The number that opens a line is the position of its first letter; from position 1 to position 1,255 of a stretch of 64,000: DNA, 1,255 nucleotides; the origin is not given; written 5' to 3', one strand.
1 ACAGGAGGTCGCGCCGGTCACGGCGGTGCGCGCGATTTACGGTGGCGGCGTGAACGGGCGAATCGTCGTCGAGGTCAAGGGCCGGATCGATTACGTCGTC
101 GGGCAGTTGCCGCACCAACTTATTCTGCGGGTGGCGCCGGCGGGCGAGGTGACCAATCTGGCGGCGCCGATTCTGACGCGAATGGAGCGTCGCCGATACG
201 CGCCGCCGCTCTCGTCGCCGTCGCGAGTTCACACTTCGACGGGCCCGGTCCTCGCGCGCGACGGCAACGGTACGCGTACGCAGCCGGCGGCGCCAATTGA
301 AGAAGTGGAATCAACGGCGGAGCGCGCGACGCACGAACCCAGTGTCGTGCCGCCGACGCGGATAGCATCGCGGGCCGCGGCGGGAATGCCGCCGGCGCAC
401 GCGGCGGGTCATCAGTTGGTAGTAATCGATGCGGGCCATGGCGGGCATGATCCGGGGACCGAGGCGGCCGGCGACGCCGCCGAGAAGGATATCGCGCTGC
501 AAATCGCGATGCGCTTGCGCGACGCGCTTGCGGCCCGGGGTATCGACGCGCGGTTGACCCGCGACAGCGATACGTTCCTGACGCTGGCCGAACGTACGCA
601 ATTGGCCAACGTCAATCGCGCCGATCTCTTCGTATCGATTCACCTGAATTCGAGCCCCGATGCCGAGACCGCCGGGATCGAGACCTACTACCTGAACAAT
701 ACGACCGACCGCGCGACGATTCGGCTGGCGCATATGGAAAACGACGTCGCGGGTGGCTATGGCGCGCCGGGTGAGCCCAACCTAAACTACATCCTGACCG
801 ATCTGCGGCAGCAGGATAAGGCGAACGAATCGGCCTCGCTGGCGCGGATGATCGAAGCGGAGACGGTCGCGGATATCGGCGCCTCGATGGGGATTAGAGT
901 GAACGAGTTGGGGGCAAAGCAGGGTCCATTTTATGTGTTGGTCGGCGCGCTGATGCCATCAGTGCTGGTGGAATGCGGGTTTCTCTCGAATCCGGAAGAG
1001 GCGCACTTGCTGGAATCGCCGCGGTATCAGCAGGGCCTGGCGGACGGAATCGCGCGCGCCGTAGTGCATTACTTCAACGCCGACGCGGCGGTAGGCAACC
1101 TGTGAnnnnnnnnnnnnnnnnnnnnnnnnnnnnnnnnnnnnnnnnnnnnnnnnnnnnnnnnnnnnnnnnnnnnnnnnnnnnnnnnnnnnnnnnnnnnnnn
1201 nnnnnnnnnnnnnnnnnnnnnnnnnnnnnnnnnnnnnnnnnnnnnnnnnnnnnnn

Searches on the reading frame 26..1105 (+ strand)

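Call 59: search_protein_families(library=pfam, proteins=[window:26-1105:+], max_evalue=0.00001)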
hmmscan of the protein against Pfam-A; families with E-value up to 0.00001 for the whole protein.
window:26-1105:+ (359 aa): 1 family
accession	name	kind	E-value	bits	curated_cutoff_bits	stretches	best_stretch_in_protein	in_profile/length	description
PF01520.23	Amidase_3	-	4.2e-51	173.9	27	1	132-346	1-172/174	N-acetylmuramoyl-L-alanine amidase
